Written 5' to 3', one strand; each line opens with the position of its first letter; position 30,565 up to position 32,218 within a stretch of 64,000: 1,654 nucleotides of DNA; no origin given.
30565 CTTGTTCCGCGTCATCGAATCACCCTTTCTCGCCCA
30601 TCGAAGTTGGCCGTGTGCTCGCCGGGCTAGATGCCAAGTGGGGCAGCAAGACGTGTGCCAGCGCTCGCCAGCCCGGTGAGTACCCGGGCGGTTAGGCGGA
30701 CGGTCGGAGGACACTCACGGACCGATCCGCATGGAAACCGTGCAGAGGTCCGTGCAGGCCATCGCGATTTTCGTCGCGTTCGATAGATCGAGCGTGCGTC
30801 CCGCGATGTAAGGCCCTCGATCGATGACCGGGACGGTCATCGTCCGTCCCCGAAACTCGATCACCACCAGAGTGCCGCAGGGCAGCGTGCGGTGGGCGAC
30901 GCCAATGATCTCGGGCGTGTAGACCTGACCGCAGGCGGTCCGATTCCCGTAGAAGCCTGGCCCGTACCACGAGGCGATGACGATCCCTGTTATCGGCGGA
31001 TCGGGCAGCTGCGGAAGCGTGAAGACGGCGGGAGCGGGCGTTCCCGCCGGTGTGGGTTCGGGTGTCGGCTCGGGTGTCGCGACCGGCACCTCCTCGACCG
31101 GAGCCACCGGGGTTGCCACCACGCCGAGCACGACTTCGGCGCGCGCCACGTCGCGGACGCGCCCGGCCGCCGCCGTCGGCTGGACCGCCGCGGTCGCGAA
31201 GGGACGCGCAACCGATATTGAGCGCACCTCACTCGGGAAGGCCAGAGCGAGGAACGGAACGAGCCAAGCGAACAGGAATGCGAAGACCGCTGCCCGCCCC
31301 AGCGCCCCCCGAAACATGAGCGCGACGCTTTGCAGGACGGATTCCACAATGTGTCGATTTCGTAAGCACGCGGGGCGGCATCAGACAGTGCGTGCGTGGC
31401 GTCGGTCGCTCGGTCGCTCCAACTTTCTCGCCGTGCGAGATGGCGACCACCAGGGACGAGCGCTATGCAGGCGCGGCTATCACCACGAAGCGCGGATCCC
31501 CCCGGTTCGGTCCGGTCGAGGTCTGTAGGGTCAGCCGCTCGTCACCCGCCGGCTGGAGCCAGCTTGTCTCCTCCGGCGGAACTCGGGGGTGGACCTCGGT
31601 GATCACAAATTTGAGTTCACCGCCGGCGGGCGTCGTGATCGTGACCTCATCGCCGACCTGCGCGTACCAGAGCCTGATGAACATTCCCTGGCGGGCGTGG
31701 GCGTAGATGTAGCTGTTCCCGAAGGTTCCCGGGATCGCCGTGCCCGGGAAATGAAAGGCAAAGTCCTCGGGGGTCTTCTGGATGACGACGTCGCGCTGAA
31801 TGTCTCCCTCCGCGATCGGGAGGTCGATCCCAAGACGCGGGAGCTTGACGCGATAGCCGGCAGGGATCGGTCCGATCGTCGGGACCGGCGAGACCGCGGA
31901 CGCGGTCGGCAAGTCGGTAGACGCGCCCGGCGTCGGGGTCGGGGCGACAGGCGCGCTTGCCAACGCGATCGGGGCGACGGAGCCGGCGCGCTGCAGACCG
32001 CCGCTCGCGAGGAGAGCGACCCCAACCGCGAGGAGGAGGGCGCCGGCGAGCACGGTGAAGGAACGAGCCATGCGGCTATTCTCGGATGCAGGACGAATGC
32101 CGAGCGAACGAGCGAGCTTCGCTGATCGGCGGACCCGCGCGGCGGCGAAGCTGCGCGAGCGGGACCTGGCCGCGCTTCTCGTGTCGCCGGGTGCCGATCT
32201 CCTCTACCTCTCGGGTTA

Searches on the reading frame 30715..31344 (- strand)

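Call 48: search_protein_families(library=pfam, proteins=[window:30715-31344:-], max_evalue=0.001)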
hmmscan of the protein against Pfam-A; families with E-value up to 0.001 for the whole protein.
window:30715-31344:- (209 aa): 1 family
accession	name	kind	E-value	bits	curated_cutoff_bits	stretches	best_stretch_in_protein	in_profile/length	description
PF03330.24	DPBB_1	-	2.8e-15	56.7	28.8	1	123-204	5-80/83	Lytic transglycolase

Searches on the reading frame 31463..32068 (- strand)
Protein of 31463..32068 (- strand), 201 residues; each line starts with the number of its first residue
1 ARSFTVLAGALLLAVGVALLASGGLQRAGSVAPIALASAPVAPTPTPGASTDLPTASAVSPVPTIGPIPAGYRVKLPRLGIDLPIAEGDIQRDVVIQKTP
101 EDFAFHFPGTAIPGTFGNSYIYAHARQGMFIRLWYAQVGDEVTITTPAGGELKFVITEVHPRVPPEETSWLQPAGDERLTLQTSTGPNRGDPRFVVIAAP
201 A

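Call 48: search_protein_families(library=pfam, proteins=[window:31463-32068:-], max_evalue=0.001)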
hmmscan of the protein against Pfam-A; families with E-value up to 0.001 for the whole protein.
window:31463-32068:- (201 aa): 1 family
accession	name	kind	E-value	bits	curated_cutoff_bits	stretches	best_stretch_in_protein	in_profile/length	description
PF04203.18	Sortase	-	7.7e-17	61.6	26.6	1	75-200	2-124/125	Sortase domain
